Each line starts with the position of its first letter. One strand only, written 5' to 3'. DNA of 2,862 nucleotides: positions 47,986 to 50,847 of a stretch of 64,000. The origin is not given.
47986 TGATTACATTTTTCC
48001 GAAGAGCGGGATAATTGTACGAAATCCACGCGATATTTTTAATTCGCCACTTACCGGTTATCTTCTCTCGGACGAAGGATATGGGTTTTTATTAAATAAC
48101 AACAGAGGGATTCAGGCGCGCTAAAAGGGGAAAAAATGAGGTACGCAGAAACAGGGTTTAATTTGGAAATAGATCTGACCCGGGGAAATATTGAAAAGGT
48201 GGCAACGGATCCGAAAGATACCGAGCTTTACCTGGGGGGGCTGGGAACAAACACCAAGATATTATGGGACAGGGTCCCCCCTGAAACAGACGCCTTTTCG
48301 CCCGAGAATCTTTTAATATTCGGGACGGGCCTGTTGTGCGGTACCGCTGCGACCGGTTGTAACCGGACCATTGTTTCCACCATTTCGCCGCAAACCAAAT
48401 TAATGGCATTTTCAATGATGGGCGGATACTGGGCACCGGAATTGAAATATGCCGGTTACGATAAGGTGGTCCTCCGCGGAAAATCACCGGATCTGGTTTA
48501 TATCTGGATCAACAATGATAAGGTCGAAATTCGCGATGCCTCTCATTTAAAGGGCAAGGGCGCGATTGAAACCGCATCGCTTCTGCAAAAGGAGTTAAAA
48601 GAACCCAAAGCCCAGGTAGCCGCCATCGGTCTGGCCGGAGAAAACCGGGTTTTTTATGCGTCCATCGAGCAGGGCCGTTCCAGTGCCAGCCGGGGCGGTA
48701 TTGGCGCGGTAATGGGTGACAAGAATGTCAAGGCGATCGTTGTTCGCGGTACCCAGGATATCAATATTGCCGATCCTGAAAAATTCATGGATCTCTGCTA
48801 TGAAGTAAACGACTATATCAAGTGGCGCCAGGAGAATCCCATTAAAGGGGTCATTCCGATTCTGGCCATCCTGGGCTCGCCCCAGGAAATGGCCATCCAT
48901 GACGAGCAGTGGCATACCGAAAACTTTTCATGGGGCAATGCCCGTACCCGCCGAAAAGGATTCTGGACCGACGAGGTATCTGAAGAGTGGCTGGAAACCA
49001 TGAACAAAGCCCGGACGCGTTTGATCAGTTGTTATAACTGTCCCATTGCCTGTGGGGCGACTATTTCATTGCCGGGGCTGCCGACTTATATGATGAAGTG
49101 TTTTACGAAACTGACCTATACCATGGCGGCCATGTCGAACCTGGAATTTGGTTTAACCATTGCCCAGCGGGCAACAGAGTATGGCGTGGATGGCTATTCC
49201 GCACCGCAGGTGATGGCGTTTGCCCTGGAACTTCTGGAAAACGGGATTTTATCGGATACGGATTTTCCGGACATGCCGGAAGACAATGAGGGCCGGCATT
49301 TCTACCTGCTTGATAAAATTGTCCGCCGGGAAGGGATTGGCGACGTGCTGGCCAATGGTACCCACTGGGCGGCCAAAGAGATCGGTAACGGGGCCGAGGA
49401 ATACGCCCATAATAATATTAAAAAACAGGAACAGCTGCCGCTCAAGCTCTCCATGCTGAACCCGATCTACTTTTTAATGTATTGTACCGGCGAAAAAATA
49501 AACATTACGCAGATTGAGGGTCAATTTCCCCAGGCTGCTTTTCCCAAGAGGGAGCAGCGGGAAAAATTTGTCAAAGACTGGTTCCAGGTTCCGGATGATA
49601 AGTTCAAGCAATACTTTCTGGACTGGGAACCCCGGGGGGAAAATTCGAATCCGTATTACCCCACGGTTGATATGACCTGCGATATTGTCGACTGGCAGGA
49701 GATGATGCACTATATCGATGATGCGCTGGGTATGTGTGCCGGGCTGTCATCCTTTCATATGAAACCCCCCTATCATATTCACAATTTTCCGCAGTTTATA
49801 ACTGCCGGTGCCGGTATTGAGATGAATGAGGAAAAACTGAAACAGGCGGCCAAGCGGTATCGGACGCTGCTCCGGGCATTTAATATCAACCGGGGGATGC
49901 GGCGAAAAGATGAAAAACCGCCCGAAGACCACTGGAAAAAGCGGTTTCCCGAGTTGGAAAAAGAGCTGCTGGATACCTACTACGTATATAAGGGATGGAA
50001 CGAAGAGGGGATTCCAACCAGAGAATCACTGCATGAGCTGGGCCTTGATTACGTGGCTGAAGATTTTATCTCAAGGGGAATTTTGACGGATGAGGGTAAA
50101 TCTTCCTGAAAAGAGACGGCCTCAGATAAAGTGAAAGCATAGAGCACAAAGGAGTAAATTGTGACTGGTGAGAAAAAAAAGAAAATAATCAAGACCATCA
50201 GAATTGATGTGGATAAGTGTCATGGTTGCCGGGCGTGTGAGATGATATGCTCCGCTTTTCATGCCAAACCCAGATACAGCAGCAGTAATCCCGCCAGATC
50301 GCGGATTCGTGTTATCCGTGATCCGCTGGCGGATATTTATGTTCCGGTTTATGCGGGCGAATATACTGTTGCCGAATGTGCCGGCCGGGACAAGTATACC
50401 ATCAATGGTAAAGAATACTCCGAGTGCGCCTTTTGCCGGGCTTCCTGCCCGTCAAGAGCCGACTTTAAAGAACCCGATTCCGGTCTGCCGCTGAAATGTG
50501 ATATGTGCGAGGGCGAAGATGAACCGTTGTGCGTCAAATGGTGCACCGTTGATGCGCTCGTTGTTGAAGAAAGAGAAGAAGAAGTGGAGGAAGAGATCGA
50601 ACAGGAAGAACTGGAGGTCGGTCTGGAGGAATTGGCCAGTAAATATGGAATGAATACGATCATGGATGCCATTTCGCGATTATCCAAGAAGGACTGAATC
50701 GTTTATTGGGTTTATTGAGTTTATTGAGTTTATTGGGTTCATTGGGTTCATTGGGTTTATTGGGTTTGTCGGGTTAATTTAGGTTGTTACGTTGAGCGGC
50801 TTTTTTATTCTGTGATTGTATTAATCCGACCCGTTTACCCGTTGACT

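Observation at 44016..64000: Apparently complete class II (ATP-independent, tungsten/selenium) benzoyl-CoA reductase locus with ring-cleavage genes and an Etf/membrane Fe-S module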

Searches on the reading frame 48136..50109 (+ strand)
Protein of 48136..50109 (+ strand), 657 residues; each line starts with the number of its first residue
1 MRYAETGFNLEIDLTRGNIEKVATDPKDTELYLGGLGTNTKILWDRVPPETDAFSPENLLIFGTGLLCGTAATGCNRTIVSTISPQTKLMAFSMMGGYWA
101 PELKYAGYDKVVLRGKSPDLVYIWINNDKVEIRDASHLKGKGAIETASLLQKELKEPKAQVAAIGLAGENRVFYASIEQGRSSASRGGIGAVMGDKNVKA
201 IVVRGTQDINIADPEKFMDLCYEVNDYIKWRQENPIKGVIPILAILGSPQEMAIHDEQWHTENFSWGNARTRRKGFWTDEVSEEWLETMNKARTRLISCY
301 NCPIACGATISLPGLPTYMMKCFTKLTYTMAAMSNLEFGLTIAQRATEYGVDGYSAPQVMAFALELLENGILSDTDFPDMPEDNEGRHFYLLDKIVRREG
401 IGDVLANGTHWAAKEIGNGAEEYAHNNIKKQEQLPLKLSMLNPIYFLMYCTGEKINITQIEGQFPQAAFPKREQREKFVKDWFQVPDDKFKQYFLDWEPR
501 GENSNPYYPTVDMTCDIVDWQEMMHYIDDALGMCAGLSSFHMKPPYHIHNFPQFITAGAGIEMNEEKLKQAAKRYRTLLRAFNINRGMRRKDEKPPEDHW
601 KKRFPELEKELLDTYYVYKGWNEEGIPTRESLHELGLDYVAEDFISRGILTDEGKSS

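Call 3: search_protein_families(library=pfam, proteins=[window:48136-50109:+])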
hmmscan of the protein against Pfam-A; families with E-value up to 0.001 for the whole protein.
window:48136-50109:+ (657 aa): 2 families
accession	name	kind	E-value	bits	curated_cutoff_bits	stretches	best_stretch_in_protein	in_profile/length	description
PF02730.20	AFOR_N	-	4.1e-71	239.3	29.8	1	10-206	4-199/199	Aldehyde ferredoxin oxidoreductase, N-terminal domain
PF01314.23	AFOR_C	-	4.6e-62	210.8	27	1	238-637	18-385/385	Aldehyde ferredoxin oxidoreductase, domains 2 & 3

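Call 8: search_protein_families(library=ncbifam, proteins=[window:48136-50109:+], max_evalue=0.00001)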
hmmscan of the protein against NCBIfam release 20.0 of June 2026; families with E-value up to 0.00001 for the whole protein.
window:48136-50109:+ (657 aa): 2 families
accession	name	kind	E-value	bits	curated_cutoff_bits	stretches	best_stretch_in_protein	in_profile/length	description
NF007354.0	PRK09849.1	equivalog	5.4e-67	226.9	868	1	6-330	9-341/703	aldehyde ferredoxin oxidoreductase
NF040818.1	GAPOR_Arch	equivalog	6.7e-06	24.7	1300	0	50-132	44-125/654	glyceraldehyde-3-phosphate:ferredoxin oxidoreductase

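Call 9: search_solved_structures(query=window:48136-50109:+, show_alignments=1)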
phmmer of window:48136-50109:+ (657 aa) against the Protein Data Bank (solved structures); distinct sequences matched with E-value up to 0.001: 9.
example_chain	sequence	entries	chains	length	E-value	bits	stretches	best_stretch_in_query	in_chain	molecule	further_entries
4z3w_A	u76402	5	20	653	0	1251.1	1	1-651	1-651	Benzoyl-CoA reductase, putative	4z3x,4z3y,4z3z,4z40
1aor_A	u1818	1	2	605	1.7e-64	221.6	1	3-418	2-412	ALDEHYDE FERREDOXIN OXIDOREDUCTASE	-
9mqx_D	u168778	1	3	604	2e-60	208.1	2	28-419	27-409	Aldehyde:ferredoxin oxidoreductase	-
9g7j_A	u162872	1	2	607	4.7e-55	190.4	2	9-432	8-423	Aldehyde ferredoxin oxidoreductase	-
8c0z_A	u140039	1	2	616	4.2e-47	164.1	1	12-309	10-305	Aldehyde:ferredoxin oxidoreductase,tungsten-containing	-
1b25_A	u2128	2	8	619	3.2e-41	144.7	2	7-418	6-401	PROTEIN (FORMALDEHYDE FERREDOXIN OXIDOREDUCTASE) | FORMALDEHYDE FERREDOXIN OXIDOREDUCTASE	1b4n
6x6u_A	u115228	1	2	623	1.6e-39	139.1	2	3-220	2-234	Formaldehyde:ferredoxin oxidoreductase wor5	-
6x1o_A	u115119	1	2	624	1.6e-39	139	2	3-220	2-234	Formaldehyde:ferredoxin oxidoreductase wor5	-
9q1t_A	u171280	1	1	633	6.7e-37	130.4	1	11-414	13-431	Tungsten-dependent aldehyde oxidoreductase WOR83 from Haloferax volcanii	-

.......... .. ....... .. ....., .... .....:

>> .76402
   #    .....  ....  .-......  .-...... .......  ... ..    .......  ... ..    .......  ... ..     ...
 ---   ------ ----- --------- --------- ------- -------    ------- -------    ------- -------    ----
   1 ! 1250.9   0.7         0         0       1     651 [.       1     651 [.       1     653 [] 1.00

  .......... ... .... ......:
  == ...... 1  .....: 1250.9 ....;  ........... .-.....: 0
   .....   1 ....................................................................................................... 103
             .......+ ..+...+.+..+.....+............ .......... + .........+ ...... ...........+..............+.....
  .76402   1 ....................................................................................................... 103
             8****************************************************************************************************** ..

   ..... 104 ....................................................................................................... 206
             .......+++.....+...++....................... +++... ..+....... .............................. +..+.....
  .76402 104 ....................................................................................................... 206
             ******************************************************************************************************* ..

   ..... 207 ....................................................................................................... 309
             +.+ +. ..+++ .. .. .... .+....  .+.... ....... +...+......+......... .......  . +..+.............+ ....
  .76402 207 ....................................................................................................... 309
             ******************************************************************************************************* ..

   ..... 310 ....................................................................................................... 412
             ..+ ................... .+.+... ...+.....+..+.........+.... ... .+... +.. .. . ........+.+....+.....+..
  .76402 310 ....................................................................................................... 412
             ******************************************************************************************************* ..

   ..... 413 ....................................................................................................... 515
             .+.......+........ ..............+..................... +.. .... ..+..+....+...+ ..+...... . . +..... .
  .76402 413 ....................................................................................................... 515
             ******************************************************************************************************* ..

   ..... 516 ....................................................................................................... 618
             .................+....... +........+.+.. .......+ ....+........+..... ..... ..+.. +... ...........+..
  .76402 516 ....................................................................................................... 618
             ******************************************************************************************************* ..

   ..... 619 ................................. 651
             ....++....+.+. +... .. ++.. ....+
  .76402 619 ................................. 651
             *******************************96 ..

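Call 16: find_encoding_contigs(protein=window:48136-50109:+, flank=10000, max_places=6)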
Protein window:48136-50109:+ (657 aa): 2 contigs read that carry it; 2 places shown.
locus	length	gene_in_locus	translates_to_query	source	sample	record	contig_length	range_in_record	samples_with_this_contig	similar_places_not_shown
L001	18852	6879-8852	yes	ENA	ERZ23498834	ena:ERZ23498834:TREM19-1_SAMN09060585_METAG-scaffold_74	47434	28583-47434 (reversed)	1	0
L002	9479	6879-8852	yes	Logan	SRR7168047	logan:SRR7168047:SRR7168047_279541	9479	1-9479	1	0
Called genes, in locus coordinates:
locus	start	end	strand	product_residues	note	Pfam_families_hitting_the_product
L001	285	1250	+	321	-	PF01471:PG_binding_1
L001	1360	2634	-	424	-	PF04055:Radical_SAM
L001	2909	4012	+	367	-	PF08240:ADH_N, PF00107:ADH_zinc_N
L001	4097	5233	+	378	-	PF00378:ECH_1, PF16113:ECH_2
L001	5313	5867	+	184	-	PF00583:Acetyltransf_1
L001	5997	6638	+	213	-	-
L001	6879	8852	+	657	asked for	PF02730:AFOR_N, PF01314:AFOR_C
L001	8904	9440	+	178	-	PF12838:Fer4_7 (faint)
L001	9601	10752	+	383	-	PF25160:LdpA_Fe-S-bd (faint), PF12838:Fer4_7 (weak), PF13183:Fer4_8, PF13187:Fer4_9, PF13237:Fer4_10 (weak), PF13534:Fer4_17, PF02754:CCG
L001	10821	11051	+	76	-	PF01946:Thi4 (weak), PF07992:Pyr_redox_2 (weak), PF00890:FAD_binding_2, PF01266:DAO (weak), PF12831:FAD_oxidored, PF13450:NAD_binding_8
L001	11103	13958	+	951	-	PF00037:Fer4 (faint), PF13237:Fer4_10 (faint), PF00890:FAD_binding_2, PF01266:DAO (weak), PF07992:Pyr_redox_2, PF12831:FAD_oxidored, PF13450:NAD_binding_8, PF12838:Fer4_7 (weak), +2 more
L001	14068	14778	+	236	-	PF02662:FlpD, PF01022:HTH_5 (faint)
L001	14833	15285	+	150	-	PF01257:2Fe-2S_thioredx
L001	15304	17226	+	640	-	PF01512:Complex1_51K, PF10589:NADH_4Fe-4S, PF00037:Fer4 (weak), PF12838:Fer4_7, PF13187:Fer4_9 (weak), PF13237:Fer4_10, PF14697:Fer4_21, PF00037:Fer4 (weak), +4 more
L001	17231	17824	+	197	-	PF00111:Fer2, PF13510:Fer2_4, PF12837:Fer4_6 (faint), PF22117:Fer4_Nqo3 (faint), PF12838:Fer4_7 (weak)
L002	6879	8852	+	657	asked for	PF02730:AFOR_N, PF01314:AFOR_C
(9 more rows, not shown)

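Call 17: find_related_loci(query=window:48136-50109:+, collection=genome_contigs, flank=10000)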
Query window:48136-50109:+ (657 aa) in genome_contigs; peptide patterns used: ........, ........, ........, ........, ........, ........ (x = any residue, [..] = any of these).
551 stretches matched a pattern; 515 encode a relative of the query (tblastn E <= 1e-3); the best 80 are kept; 80 distinct loci.
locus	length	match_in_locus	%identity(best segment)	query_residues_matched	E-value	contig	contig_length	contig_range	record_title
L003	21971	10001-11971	96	1-657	0e+0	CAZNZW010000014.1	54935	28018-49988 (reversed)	MAG TPA_asm: uncultured Desulfobacterales bacterium isolate binchicken_co67_137 genome assembly, contig: NODE_479_length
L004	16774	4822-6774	88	1-651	0e+0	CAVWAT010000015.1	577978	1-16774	MAG: uncultured Alphaproteobacteria bacterium isolate MFD03804.bin.1.101 genome assembly, contig: contig_7079, whole gen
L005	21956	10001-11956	88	1-652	0e+0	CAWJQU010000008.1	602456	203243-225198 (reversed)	MAG: uncultured delta proteobacterium isolate MFD03804.bin.2.191 genome assembly, contig: contig_63979, whole genome sho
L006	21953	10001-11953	88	1-651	0e+0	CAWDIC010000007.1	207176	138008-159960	MAG: uncultured delta proteobacterium isolate MFD03804.bin.2.20 genome assembly, contig: contig_47656, whole genome shot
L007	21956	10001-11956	86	1-652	0e+0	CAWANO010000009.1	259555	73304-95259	MAG: uncultured delta proteobacterium isolate MFD03804.bin.1.2 genome assembly, contig: contig_51092, whole genome shotg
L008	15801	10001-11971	84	1-657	0e+0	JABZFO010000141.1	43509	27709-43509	MAG: Desulfosarcina sp. isolate Grevelingen_8MPaII_metabat2.25 scaffold_2593, whole genome shotgun sequence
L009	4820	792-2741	85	1-650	0e+0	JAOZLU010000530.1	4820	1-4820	MAG: Desulfobacterales bacterium isolate GMC2_bin_2_sub GMC2_4320_length_4820_cov_45.179433, whole genome shotgun sequen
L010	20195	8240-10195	84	1-652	0e+0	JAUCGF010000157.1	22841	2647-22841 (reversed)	Desulfococcaceae bacterium HSG9 NODE_121_length_22841, whole genome shotgun sequence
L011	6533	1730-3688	84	1-653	0e+0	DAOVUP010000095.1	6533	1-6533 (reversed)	MAG TPA_asm: Desulfobacteraceae bacterium isolate CSMAG_1682 CSMAG_1682_k141_5002280_length_6533_cov_13.6413, whole geno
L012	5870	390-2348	84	1-652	0e+0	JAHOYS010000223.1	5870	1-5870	MAG: Desulfobacterales bacterium isolate CORE_19_RING_Bin_00001 c_000000001652, whole genome shotgun sequence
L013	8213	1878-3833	84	1-652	0e+0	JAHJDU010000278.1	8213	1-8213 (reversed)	MAG: Proteobacteria bacterium isolate Modern_marine.mb.74 Modern_marine.mb.74_k141_1099023, whole genome shotgun sequenc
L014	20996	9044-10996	84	1-651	0e+0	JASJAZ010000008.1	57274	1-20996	MAG: Desulfobacterales bacterium isolate MO_071.B1 MO_071.c_88, whole genome shotgun sequence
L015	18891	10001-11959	84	1-652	0e+0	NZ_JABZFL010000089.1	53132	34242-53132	MAG: Desulfobacula sp. isolate Grevelingen_8MPaII_metabat2.13 scaffold_597, whole genome shotgun sequence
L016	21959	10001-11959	84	1-652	0e+0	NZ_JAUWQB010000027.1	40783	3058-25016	MAG: Desulfobacula sp. isolate CSMAG_2491 CSMAG_2491_k141_725544_length_40783_cov_16.9500, whole genome shotgun sequence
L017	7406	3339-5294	84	1-652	0e+0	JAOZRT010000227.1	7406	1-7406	MAG: Desulfobacterales bacterium isolate GMC6.concoct.7 GMC6_13363_length_7406_cov_8.561284, whole genome shotgun sequen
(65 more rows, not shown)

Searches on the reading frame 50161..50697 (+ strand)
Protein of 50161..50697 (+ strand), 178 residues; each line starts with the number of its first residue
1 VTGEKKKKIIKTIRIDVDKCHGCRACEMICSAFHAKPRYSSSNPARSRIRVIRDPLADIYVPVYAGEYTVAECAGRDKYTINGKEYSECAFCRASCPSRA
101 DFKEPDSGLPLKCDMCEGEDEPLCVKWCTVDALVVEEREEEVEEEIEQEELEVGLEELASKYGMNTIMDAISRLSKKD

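Call 3: search_protein_families(library=pfam, proteins=[window:50161-50697:+])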
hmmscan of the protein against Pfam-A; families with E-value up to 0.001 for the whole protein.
window:50161-50697:+ (178 aa): 4 families
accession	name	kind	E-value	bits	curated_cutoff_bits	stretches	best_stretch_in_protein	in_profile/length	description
PF12838.12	Fer4_7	-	9.4e-06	26.4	27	0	4-31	22-49/52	4Fe-4S dicluster domain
PF13237.11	Fer4_10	-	3.8e-05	24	25.5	0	5-30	27-52/53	4Fe-4S dicluster domain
PF12837.12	Fer4_6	-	0.00011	22.4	25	1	13-31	2-20/24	4Fe-4S binding domain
PF13247.11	Fer4_11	-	0.00091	19.8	26.2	1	87-137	45-99/100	4Fe-4S dicluster domain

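Call 8: search_protein_families(library=ncbifam, proteins=[window:50161-50697:+], max_evalue=0.00001)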
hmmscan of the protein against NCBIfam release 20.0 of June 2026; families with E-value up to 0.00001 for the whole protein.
window:50161-50697:+ (178 aa): 5 families
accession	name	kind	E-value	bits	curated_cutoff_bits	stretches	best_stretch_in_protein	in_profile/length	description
NF045766.1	PhenlGlyoxDHPadI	equivalog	8.2e-10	38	700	1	10-166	4-164/443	NADH-dependent phenylglyoxylate dehydrogenase subunit beta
TIGR01582.1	FDH-beta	equivalog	7.7e-08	31.8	334.7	0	5-35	16-46/283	formate dehydrogenase subunit beta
TIGR02951.1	DMSO_dmsB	equivalog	7e-07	29.4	214.1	0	86-135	97-150/161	DMSO/selenate family reductase complex B subunit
NF045715.1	sulf_resp_HmcB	equivalog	5.9e-06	25.6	420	0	87-144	140-204/307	sulfate respiration complex iron-sulfur protein HmcB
NF009408.0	PRK12769.1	equivalog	8.5e-06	24.2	1003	0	13-160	5-168/659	formate-dependent uric acid utilization protein AegA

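Call 10: search_solved_structures(query=window:50161-50697:+, show_alignments=1)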
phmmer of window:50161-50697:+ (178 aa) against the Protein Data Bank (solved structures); distinct sequences matched with E-value up to 0.001: 3.
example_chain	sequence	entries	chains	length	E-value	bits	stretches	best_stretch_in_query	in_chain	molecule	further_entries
4z3w_E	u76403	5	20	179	3.4e-83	280.9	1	1-177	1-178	Iron-sulfur cluster-binding oxidoreductase, putative benzoyl-CoA reductase electron transf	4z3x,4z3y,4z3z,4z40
8c0z_C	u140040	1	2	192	1.8e-07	34.3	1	6-134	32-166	Iron-sulfur cluster-binding protein potential subunit of aldehyde oxidoreductase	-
7qv7_B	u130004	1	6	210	4.4e-05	26.6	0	108-135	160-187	Hydrogen dependent carbon dioxide reductase subunit HycB4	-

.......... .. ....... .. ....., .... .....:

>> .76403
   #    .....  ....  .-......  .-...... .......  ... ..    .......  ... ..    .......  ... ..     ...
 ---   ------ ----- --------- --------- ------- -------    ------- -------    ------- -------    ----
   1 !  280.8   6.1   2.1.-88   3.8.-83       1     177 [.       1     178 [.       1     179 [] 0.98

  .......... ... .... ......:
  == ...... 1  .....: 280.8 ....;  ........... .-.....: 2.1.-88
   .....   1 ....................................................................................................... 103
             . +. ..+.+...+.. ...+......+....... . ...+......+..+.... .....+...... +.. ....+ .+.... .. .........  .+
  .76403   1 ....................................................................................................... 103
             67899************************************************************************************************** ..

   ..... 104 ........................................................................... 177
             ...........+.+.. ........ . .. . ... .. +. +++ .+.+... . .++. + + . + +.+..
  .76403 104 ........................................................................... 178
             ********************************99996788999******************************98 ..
